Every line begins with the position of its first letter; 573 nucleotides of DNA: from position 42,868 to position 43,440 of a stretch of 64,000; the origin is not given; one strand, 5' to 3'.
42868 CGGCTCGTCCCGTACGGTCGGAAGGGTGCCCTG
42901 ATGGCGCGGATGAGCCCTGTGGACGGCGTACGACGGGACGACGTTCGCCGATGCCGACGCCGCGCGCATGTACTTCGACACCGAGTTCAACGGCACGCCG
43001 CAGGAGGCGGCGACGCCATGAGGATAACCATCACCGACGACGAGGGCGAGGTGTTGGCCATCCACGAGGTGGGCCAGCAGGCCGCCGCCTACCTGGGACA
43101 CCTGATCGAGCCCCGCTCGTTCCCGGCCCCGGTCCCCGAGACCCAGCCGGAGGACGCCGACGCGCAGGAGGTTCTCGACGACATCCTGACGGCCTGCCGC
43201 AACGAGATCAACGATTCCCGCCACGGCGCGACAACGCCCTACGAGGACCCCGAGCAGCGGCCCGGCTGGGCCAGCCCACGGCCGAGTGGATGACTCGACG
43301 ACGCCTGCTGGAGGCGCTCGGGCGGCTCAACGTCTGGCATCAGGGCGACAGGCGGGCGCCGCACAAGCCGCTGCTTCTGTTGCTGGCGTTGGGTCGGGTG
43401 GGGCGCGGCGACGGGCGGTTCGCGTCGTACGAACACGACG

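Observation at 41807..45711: VapBC plus two unknown small proteins plus modified-DNA-sensing HNH nuclease in one coupled operon, converging on a phosphorothioation-associated-type methyltransferase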

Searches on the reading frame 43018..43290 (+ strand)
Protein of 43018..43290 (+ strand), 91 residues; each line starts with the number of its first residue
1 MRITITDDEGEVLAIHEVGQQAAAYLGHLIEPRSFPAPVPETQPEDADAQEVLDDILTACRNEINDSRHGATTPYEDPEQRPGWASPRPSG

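Call 5: search_protein_families(library=pfam, proteins=[window:43018-43290:+], max_evalue=0.01)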
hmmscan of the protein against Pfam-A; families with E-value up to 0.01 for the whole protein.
window:43018-43290:+ (91 aa): 0 families

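Call 6: search_protein_families(library=ncbifam, proteins=[window:43018-43290:+], max_evalue=0.01)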
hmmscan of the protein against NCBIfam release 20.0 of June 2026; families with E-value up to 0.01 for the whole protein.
window:43018-43290:+ (91 aa): 0 families

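Call 7: search_protein_families(library=padloc, proteins=[window:43018-43290:+], max_evalue=0.01)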
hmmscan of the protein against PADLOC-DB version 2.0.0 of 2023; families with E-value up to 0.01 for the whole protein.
window:43018-43290:+ (91 aa): 0 families

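Call 8: find_homologous_proteins(query=window:43018-43290:+, max_evalue=0.001)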
Query window:43018-43290:+ (91 aa): 14 proteins with E <= 0.001 among 16 candidates.
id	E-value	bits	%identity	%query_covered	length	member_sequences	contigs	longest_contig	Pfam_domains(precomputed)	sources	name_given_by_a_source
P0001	8.7e-55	201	100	100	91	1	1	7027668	-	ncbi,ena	-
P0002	8.1e-54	198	98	100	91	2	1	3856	-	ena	-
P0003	5.0e-49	183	89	100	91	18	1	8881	-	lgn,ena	-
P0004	3.3e-48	180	88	100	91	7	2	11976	-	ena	-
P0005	3.6e-45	170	86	99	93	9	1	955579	-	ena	-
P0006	1.8e-44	168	87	98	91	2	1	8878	-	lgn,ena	-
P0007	5.2e-44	166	86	100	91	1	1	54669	-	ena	-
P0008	7.5e-44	166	82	100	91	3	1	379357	-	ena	-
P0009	1.7e-43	165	81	99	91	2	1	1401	-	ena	-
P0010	1.2e-42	162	80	100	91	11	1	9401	-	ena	-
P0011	2.7e-42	161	81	99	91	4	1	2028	-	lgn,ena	-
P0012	5.9e-25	105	83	70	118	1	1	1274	-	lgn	-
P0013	1.2e-13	69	86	46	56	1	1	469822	-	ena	-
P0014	2.5e-6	46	92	27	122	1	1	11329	-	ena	-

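Call 10: find_encoding_contigs(protein=P0001, flank=10000, max_places=4)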
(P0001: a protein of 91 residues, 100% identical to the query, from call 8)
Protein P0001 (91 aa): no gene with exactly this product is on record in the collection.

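Call 11: find_encoding_contigs(protein=P0005, flank=10000, max_places=4)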
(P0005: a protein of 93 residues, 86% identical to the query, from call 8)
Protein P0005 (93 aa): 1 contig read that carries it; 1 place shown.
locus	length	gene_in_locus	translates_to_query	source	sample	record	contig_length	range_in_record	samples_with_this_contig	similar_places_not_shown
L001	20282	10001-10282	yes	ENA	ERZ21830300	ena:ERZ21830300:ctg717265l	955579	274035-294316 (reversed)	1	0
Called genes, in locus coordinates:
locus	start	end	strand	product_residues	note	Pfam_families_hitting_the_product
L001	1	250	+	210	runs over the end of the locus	PF05685:Uma2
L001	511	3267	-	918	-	PF12704:MacB_PCD, PF02687:FtsX, PF12704:MacB_PCD, PF02687:FtsX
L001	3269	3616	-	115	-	PF03551:PadR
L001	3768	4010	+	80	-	PF22513:FitA-like_RHH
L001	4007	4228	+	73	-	PF01850:PIN (weak)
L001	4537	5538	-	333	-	PF08843:AbiEii (weak)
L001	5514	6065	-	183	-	-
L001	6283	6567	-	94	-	PF21716:dnstrm_HI1420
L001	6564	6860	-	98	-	-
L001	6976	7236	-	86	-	-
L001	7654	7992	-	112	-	PF13560:HTH_31 (weak)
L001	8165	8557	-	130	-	PF01850:PIN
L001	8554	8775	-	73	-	PF02604:PhdYeFM_antitox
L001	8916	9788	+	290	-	PF05168:HEPN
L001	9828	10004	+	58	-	-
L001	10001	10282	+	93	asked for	-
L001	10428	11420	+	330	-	PF26340:DNA-SBD_ScoMcrA, PF13391:HNH_2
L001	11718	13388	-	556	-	-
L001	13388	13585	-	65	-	-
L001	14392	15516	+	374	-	PF00145:DNA_methylase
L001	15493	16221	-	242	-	-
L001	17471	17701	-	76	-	-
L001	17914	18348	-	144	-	PF10604:Polyketide_cyc2, PF06240:COXG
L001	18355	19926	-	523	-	PF05762:VWA_CoxE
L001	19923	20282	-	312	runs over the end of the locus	PF13191:AAA_16 (weak), PF00004:AAA, PF07726:AAA_3 (faint), PF07728:AAA_5, PF13401:AAA_22 (weak)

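Call 12: find_encoding_contigs(protein=P0008, flank=10000, max_places=4)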
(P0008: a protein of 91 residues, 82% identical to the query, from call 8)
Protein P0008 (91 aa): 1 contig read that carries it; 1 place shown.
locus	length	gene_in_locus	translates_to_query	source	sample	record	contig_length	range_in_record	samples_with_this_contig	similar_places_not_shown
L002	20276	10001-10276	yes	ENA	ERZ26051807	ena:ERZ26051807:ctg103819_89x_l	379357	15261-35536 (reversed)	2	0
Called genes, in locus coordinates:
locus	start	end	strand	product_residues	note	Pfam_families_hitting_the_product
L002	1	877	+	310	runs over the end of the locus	PF03328:HpcH_HpaI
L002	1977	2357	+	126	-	PF01909:NTP_transf_2, PF18765:Polbeta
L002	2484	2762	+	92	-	PF05168:HEPN (weak)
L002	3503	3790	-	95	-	PF07592:DDE_Tnp_ISAZ013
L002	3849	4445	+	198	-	PF17963:Big_9 (weak)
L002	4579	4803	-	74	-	-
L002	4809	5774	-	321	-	PF08843:AbiEii (faint)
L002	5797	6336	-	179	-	-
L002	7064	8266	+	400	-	PF13173:AAA_14, PF13635:DUF4143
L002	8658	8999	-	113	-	PF13560:HTH_31 (weak)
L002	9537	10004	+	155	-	-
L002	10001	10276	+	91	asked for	-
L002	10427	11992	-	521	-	-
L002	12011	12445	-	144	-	PF10604:Polyketide_cyc2, PF06240:COXG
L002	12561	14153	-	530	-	PF05762:VWA_CoxE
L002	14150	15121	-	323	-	PF13191:AAA_16 (weak), PF13401:AAA_22 (faint), PF00004:AAA, PF07726:AAA_3 (faint), PF07728:AAA_5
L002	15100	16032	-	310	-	PF00941:FAD_binding_5, PF03450:CO_deh_flav_C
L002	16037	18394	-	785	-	PF01315:Ald_Xan_dh_C, PF02738:MoCoBD_1, PF20256:MoCoBD_2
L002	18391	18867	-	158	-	PF00111:Fer2 (weak), PF01799:Fer2_2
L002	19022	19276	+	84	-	-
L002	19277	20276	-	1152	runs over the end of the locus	PF26550:Tricorn_2nd (weak), PF26549:Tricorn_N (weak), PF07676:PD40 (weak)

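Call 13: find_encoding_contigs(protein=P0007, flank=10000, max_places=3)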
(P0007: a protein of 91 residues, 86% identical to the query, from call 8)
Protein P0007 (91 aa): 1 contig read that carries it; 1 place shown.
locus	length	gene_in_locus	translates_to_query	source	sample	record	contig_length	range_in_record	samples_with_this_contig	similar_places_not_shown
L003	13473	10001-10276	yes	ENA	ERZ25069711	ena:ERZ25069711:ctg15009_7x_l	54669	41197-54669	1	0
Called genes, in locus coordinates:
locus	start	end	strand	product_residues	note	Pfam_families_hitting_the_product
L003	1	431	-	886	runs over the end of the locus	PF28598:PDH_E1_N, PF00456:Transketolase_N, PF17831:PDH_E1_M, PF22613:Transketolase_C_1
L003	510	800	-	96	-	-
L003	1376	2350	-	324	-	PF12760:Zn_ribbon_IS1595, PF12762:DDE_Tnp_IS1595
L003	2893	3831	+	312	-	-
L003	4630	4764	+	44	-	-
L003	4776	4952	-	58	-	-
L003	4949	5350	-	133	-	-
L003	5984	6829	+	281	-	PF01909:NTP_transf_2 (faint), PF05168:HEPN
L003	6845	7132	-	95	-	-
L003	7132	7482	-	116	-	-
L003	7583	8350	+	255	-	PF05685:Uma2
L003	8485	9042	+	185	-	PF05685:Uma2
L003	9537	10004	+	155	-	-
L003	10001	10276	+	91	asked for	-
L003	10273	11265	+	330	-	PF26340:DNA-SBD_ScoMcrA, PF13391:HNH_2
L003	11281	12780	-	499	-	-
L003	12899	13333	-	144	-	PF10604:Polyketide_cyc2, PF06240:COXG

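Call 14: find_encoding_contigs(protein=P0013, flank=10000, max_places=3)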
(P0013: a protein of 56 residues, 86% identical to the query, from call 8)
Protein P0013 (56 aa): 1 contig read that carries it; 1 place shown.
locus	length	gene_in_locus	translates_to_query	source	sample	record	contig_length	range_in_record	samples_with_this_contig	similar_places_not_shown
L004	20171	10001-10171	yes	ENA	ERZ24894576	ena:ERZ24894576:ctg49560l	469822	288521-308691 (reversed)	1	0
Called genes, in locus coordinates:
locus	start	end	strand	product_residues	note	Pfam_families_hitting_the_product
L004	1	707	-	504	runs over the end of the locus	PF00528:BPD_transp_1, PF04069:OpuAC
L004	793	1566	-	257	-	PF00005:ABC_tran, PF13304:AAA_21 (faint)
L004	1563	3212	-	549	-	PF00364:Biotin_lipoyl, PF02817:E3_binding, PF00198:2-oxoacid_dh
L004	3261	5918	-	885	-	PF28598:PDH_E1_N, PF00456:Transketolase_N, PF17831:PDH_E1_M, PF22613:Transketolase_C_1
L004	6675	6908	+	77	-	-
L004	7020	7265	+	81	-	-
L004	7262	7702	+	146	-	PF01850:PIN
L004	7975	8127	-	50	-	-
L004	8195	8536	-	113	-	PF13560:HTH_31 (weak)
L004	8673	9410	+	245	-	PF05685:Uma2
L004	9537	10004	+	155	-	-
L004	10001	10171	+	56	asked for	-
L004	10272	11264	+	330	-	PF26340:DNA-SBD_ScoMcrA, PF13391:HNH_2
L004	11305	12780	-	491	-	-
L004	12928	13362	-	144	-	PF10604:Polyketide_cyc2, PF06240:COXG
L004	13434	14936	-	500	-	PF05762:VWA_CoxE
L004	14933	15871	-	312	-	PF00004:AAA, PF07726:AAA_3 (faint), PF07728:AAA_5, PF13401:AAA_22 (faint)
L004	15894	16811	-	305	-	PF00941:FAD_binding_5, PF03450:CO_deh_flav_C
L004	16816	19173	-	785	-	PF01315:Ald_Xan_dh_C, PF02738:MoCoBD_1, PF20256:MoCoBD_2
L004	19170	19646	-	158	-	PF00111:Fer2 (weak), PF01799:Fer2_2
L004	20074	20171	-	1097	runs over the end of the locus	PF26550:Tricorn_2nd (weak), PF26549:Tricorn_N (weak), PF07676:PD40 (weak)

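Call 15: find_encoding_contigs(protein=P0004, flank=10000, max_places=3)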
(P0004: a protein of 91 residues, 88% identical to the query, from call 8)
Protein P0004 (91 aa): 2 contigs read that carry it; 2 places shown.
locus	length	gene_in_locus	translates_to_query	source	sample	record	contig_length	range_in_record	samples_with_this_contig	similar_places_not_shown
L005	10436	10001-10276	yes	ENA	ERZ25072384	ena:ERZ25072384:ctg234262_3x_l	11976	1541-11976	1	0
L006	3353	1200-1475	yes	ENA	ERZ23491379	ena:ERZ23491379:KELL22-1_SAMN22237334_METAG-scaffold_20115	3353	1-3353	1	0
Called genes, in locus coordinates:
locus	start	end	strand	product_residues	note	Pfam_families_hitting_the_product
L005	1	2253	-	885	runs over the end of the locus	PF28598:PDH_E1_N, PF00456:Transketolase_N, PF17831:PDH_E1_M, PF22613:Transketolase_C_1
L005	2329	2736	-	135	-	PF01850:PIN (weak)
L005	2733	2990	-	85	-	-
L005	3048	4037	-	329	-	-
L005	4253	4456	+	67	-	-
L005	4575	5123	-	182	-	PF13657:Couple_hipA (faint)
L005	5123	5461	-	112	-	PF13560:HTH_31 (weak)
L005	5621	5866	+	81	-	-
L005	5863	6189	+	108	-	-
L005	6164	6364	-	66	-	-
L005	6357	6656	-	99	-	-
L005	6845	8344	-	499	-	-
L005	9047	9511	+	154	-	PF01850:PIN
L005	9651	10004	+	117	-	-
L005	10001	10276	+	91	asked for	-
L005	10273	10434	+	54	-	?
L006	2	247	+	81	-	?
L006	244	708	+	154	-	PF01850:PIN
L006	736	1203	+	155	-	-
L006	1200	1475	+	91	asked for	-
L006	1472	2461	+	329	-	PF26340:DNA-SBD_ScoMcrA, PF13391:HNH_2 (weak)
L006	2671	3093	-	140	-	PF15970:HicB-like_2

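Call 32: find_homologous_proteins(query=L006:736-1200:+, max_evalue=0.001)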
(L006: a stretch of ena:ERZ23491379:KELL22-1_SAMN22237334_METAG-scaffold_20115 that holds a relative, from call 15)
Query L006:736-1200:+ (155 aa): 25 proteins with E <= 0.001 among 96 candidates.
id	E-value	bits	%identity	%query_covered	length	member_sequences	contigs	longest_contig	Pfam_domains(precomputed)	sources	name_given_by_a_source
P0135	5.5e-89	314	94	100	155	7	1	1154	-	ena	-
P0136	4.4e-84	298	89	100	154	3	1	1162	-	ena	-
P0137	9.9e-84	297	87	100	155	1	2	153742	-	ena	-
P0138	1.4e-83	296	90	100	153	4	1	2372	-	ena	-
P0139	3.2e-83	295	87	100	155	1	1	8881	-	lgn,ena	-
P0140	4.3e-83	295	87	100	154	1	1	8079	-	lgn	-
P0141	2.5e-82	292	86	100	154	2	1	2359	-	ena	-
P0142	5.9e-81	288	85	99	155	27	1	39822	-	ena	-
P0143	6.3e-81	288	86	100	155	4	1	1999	-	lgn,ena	-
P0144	1.1e-80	287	84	100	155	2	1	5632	-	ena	-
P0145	7.0e-80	284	84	99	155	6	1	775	-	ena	-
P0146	4.7e-79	282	84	100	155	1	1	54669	-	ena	-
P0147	2.5e-78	279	83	100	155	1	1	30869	-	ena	-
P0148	3.5e-77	276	85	100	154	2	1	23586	-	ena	-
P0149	7.3e-77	275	82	99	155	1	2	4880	-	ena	-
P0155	5.8e-48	181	59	99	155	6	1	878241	-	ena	-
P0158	4.1e-44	168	73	68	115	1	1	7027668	-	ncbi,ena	-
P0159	1.4e-40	157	57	91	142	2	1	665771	-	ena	-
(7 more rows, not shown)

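Call 33: find_encoding_contigs(protein=P0155, flank=10000, max_places=3)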
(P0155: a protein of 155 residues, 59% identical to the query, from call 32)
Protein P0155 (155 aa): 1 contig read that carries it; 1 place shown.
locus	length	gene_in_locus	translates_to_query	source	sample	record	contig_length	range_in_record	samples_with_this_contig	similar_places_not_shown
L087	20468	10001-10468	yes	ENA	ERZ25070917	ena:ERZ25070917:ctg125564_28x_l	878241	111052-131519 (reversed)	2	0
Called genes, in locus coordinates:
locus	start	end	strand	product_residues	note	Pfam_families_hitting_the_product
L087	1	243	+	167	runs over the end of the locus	-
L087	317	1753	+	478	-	PF03747:ADP_ribosyl_GH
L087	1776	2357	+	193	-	-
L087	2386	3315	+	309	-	-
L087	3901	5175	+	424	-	-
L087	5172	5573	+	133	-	-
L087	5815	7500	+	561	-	PF18796:LPD1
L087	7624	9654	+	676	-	PF00075:RNase_H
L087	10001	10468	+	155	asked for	-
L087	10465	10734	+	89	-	-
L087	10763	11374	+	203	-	-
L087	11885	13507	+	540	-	-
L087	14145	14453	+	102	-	-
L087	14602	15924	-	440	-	PF05598:DUF772, PF01609:DDE_Tnp_1, PF13751:DDE_Tnp_1_6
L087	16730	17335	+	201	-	PF03167:UDG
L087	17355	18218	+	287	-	PF01555:N6_N4_Mtase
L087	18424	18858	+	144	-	-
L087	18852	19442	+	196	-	PF02223:Thymidylate_kin, PF13521:AAA_28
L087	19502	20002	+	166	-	-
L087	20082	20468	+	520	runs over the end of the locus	PF14239:RRXRR, PF01844:HNH, PF14279:HNH_5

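Call 34: find_encoding_contigs(protein=P0159, flank=10000, max_places=3)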
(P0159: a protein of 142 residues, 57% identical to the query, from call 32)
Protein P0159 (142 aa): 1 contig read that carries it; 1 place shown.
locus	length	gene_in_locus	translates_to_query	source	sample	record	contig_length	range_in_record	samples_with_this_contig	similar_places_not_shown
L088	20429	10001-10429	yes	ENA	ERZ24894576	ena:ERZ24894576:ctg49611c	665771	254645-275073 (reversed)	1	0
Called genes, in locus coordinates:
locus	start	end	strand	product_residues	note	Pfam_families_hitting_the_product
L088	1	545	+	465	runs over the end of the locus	PF03747:ADP_ribosyl_GH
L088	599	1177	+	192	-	-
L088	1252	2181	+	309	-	-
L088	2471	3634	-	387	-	-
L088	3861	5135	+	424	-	-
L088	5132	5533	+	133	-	-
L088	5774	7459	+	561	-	PF18796:LPD1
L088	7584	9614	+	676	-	PF00075:RNase_H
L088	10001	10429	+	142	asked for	-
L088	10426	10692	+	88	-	-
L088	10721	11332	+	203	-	-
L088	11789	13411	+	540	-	-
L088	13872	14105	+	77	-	-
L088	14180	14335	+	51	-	-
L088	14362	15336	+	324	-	-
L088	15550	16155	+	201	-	PF03167:UDG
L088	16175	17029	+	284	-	PF01555:N6_N4_Mtase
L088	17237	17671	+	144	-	-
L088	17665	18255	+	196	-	PF02223:Thymidylate_kin, PF13521:AAA_28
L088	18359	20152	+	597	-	-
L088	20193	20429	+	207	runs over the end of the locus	-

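Call 35: find_encoding_contigs(protein=P0137, flank=10000, max_places=3)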
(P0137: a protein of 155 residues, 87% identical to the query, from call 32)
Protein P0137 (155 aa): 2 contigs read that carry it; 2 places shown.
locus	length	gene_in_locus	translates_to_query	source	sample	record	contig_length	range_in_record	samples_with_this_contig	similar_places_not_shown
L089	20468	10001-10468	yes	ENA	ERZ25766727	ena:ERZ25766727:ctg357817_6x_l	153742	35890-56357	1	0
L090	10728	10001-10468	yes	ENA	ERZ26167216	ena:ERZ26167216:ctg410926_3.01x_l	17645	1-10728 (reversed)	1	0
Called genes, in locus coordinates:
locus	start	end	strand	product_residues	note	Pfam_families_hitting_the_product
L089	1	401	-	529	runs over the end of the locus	PF00364:Biotin_lipoyl, PF02817:E3_binding, PF00198:2-oxoacid_dh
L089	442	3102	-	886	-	PF28598:PDH_E1_N, PF00456:Transketolase_N, PF17831:PDH_E1_M, PF22613:Transketolase_C_1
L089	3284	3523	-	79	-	-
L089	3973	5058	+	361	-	PF02463:SMC_N (faint), PF13304:AAA_21, PF13175:AAA_15 (weak)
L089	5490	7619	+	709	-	PF14236:DruA, PF14706:Tnp_DNA_bind, PF01609:DDE_Tnp_1 (weak), PF02281:Dimer_Tnp_Tn5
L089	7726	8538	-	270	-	PF04250:DUF429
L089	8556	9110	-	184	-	PF13391:HNH_2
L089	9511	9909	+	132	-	-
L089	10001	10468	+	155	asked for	-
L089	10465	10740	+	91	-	-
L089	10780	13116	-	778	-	PF14236:DruA, PF14706:Tnp_DNA_bind, PF01609:DDE_Tnp_1 (faint), PF02281:Dimer_Tnp_Tn5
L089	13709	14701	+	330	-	PF26340:DNA-SBD_ScoMcrA, PF13391:HNH_2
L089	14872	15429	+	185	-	PF05685:Uma2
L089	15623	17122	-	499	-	-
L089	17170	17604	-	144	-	PF10604:Polyketide_cyc2, PF06240:COXG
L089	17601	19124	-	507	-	PF05762:VWA_CoxE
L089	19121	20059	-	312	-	PF13191:AAA_16 (weak), PF13401:AAA_22 (faint), PF00004:AAA, PF07726:AAA_3 (faint), PF07728:AAA_5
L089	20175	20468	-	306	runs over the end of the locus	PF00941:FAD_binding_5, PF03450:CO_deh_flav_C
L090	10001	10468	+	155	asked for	-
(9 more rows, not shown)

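Call 48: predict_structure(alignment_id=A5)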
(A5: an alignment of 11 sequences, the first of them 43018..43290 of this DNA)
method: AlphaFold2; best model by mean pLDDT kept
length: 91 residues; sequences in the alignment: 11
mean_pLDDT: 73.7   pTM: 0.60
mean pLDDT of the five models: 73.7, 73.3, 72.0, 71.1, 70.4
residues with pLDDT >= 90: 12; 70-90: 43; 50-70: 29; < 50: 7
segments of 3 or more residues with pLDDT < 50: 89-91
pLDDT, mean of each block of 10 residues (from residue 1): 88 90 80 64 64 87 78 66 50 34
secondary structure, 60 per line:
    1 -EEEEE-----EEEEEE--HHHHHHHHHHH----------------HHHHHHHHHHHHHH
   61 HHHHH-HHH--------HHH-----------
elements in order: E2-6 E12-17 H20-30 H47-65

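Call 51: predict_structure(alignment_id=A4)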
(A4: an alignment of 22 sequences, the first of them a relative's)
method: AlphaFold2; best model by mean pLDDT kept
length: 155 residues; sequences in the alignment: 22
mean_pLDDT: 67.9   pTM: 0.42
mean pLDDT of the five models: 67.9, 65.0, 62.9, 55.6, 49.9
residues with pLDDT >= 90: 0; 70-90: 90; 50-70: 37; < 50: 28
segments of 3 or more residues with pLDDT < 50: 9-11, 67-76, 84-90, 148-155
pLDDT, mean of each block of 10 residues (from residue 1): 63 70 77 78 77 82 55 47 47 63 77 80 78 80 59 34
secondary structure, 60 per line:
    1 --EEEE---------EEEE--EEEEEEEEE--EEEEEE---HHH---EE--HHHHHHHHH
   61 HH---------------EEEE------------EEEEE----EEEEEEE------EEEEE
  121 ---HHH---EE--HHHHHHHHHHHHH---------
elements in order: E3-6 E16-19 E22-30 E33-38 H52-62 E78-81 E94-98 E103-109 E116-120 H134-146

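Call 62: search_protein_representatives(alignment_id=A4)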
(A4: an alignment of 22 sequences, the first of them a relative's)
Query: 22 sequences, 155 profile positions. Proteins with E-value up to 0.001 (for the whole library): 8; up to 1e-10: 5; up to 1e-30: 3. The best 8 are listed.
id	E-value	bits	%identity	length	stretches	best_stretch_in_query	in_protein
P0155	5.2e-74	263.7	-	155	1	1-154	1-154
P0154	5.1e-48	179.3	-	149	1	1-104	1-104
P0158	4.0e-42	160.2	-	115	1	1-87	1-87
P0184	2.2e-24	102.5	-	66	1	1-62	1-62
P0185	2.7e-20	89.3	-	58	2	117-155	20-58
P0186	3.1e-08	50.1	-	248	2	10-71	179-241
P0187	1.0e-06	45.1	-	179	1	13-66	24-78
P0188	1.6e-04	38.0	-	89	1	17-74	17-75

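Call 64: search_protein_families(library=phrogs, proteins=[P0146, window:43018-43290:+, L087:10465-10731:+, L087:10763-11371:+, L087:11885-13504:+, L087:7624-9651:+, L087:5815-7497:+, L087:3901-5172:+, L087:2386-3312:+, L087:18424-18855:+], max_evalue=0.001)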
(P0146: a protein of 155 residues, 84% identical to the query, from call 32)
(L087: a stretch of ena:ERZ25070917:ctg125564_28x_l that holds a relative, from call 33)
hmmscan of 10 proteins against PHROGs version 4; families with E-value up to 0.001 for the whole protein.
P0146 (155 aa): 0 families

window:43018-43290:+ (91 aa): 0 families

L087:10465-10731:+ (89 aa): 0 families

L087:10763-11371:+ (203 aa): 0 families

L087:11885-13504:+ (540 aa): 6 families
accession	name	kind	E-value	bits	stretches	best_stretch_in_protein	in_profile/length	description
phrog_5353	-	unknown function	8e-51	174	4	124-226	30-133/256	-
phrog_5070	-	unknown function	4.7e-18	66.3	1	33-152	61-180/182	-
phrog_2154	-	unknown function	5.4e-15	56.4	1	88-164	78-159/185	-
phrog_7964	-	unknown function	1.5e-14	54.6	3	65-191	74-201/269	-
phrog_36281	-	unknown function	9.2e-05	23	0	115-188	148-222/290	-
phrog_16087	-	unknown function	0.00068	20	0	130-164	115-149/217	-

L087:7624-9651:+ (676 aa): 2 families
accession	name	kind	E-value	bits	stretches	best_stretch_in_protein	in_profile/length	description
phrog_531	-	DNA, RNA and nucleotide metabolism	2.3e-24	87.2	1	13-175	72-245/285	Rnase H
phrog_3265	-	DNA, RNA and nucleotide metabolism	1.7e-06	28.2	1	52-157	82-193/496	ribonuclease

L087:5815-7497:+ (561 aa): 4 families
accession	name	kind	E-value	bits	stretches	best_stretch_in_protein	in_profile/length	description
phrog_616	-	unknown function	3.8e-57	194.2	1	4-523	899-1422/2793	-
phrog_29900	-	unknown function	6.3e-29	101.4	2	294-446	314-457/1028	-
phrog_18947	-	unknown function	6.1e-20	71.2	1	302-531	1266-1483/1537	-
phrog_30335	-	unknown function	9.9e-18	63.6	1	283-407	1194-1318/2900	-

L087:3901-5172:+ (424 aa): 3 families
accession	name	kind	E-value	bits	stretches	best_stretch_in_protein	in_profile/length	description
phrog_1008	-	other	2.5e-10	41.3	0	98-319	126-292/329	DNA methyltransferase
phrog_31772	-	other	7.2e-06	27.3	1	168-314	9-136/145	DNA methyltransferase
phrog_363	-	other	1.5e-05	25.3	1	327-402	256-312/327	DNA methyltransferase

L087:2386-3312:+ (309 aa): 0 families

L087:18424-18855:+ (144 aa): 0 families
